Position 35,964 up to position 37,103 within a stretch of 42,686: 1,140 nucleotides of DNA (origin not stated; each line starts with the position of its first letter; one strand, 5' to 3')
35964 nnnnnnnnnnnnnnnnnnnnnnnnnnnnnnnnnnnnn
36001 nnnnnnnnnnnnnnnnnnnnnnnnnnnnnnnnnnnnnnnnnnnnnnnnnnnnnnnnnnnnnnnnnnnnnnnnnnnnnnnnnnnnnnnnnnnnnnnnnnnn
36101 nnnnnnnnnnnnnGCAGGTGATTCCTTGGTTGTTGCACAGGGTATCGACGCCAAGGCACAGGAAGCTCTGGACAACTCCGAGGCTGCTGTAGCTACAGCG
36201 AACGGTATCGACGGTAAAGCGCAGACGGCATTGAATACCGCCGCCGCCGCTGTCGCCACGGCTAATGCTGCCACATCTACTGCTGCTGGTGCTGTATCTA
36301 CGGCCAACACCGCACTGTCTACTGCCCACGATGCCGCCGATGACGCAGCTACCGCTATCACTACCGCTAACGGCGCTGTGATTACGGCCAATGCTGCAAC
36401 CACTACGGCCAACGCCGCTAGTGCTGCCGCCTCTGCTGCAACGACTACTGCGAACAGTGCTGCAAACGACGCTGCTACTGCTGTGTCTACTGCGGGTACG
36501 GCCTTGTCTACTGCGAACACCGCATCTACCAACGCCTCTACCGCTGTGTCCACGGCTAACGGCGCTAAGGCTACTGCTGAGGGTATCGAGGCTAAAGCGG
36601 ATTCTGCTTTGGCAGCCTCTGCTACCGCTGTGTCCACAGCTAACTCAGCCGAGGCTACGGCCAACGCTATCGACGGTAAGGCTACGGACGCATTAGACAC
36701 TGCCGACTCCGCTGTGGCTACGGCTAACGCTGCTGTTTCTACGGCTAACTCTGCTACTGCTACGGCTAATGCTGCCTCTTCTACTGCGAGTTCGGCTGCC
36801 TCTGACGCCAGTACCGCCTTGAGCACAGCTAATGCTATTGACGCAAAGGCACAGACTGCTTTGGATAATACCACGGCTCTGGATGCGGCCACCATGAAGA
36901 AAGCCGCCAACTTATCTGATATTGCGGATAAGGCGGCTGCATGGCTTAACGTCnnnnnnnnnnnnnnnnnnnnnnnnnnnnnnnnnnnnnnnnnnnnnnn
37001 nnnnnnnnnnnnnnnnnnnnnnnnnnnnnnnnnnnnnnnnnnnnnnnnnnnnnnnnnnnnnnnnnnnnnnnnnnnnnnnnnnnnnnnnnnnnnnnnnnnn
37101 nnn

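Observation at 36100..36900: Tail fiber shaft built from about 16 imperfect x-T-A-N codon repeats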

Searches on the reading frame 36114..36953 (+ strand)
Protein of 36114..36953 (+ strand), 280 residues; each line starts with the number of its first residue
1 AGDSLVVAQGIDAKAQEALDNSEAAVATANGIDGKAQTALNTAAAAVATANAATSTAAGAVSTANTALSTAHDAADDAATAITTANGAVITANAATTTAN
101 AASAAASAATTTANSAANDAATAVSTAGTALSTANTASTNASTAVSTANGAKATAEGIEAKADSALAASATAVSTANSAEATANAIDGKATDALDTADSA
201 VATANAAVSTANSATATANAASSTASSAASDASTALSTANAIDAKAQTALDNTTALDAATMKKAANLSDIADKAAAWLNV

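Call 15: search_solved_structures(query=window:36114-36953:+, max_evalue=10, show_alignments=2)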
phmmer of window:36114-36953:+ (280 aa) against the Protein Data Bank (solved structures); distinct sequences matched with E-value up to 10: 2.
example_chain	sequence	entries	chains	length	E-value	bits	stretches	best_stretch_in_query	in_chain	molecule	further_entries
9jmf_A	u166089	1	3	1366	0.21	14.8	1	14-127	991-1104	Spike glycoprotein,Fibritin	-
7u6r_A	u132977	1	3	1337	0.24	14.5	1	14-127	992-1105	PDF-2180 Spike glycoprotein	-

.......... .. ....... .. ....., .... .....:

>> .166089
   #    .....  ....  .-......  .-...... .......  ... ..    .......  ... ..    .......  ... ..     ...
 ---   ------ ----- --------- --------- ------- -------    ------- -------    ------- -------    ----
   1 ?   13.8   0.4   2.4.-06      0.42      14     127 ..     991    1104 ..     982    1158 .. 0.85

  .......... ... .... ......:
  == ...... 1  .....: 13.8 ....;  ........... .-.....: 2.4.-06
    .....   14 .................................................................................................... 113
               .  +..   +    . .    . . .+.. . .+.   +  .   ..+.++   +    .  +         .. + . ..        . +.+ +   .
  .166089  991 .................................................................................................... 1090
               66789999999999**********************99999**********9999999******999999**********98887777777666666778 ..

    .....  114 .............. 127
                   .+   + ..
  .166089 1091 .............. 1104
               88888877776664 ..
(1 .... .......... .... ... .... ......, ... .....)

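Call 21: search_protein_families(library=pfam, proteins=[window:36114-36953:+], max_evalue=10)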
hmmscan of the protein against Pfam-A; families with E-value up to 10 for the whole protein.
window:36114-36953:+ (280 aa): 1 family
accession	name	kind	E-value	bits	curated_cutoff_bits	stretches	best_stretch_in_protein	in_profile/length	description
PF11839.13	Alanine_zipper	-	4.1e-05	24.2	23.1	6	173-221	7-55/69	Alanine-zipper, major outer membrane lipoprotein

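Call 36: search_protein_representatives(protein=window:36114-36953:+)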
Query: 280 residues. Proteins with E-value up to 0.001 (for the whole library): 447; up to 1e-10: 75; up to 1e-30: 6. The best 150 are listed.
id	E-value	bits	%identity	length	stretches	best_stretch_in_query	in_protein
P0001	3.4e-96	337.2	77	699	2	1-280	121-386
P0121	5.7e-94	330.0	90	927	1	1-280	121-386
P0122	1.5e-73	263.3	74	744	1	1-268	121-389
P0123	1.4e-39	152.5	74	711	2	203-280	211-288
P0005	2.1e-35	138.8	71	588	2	165-280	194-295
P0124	5.8e-32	127.6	68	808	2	1-116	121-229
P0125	6.5e-27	111.1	44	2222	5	32-174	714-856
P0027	3.0e-24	102.4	54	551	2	37-253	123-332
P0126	3.2e-22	95.8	36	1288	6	15-246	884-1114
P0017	4.9e-21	91.9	55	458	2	106-235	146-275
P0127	2.1e-19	86.6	40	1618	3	11-237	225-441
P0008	3.8e-19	85.8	51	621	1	1-237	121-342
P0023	5.0e-19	85.4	46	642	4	129-211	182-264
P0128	1.0e-17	81.1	54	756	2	25-229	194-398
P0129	2.8e-17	79.7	38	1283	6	39-224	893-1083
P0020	2.0e-16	76.9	50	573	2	119-251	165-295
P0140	7.4e-14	68.5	40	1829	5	36-213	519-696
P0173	3.8e-11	59.7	43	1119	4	66-197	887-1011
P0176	9.9e-11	58.3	37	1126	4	38-252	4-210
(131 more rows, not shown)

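Call 37: search_protein_families(library=pfam, proteins=[P0125, P0126, P0127, P0140, P0176, P0173], max_evalue=0.001)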
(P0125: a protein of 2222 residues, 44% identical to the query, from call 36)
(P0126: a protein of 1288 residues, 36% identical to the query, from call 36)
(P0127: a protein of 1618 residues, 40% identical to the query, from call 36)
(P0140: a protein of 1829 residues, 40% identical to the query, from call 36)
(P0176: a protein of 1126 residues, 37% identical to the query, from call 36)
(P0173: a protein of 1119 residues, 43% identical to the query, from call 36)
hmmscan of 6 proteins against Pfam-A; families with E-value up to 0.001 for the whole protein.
P0125 (2222 aa): 1 family
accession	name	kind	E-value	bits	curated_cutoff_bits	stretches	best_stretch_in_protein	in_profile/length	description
PF11839.13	Alanine_zipper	-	8.5e-40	135.3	23.1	3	1064-1120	5-61/69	Alanine-zipper, major outer membrane lipoprotein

P0126 (1288 aa): 1 family
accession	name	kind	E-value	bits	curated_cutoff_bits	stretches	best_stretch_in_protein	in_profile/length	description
PF11839.13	Alanine_zipper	-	4e-18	65.9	23.1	0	558-611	8-61/69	Alanine-zipper, major outer membrane lipoprotein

P0127 (1618 aa): 1 family
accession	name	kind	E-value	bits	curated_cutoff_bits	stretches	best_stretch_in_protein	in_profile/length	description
PF11839.13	Alanine_zipper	-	4.4e-11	43.3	23.1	1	71-125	6-60/69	Alanine-zipper, major outer membrane lipoprotein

P0140 (1829 aa): 0 families

P0176 (1126 aa): 1 family
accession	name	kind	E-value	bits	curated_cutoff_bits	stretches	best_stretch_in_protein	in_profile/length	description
PF11839.13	Alanine_zipper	-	1.1e-11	45.3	23.1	0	218-272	3-57/69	Alanine-zipper, major outer membrane lipoprotein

P0173 (1119 aa): 1 family
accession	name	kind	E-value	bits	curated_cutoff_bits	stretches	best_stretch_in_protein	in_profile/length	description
PF11839.13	Alanine_zipper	-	8.7e-09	36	23.1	1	848-897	1-50/69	Alanine-zipper, major outer membrane lipoprotein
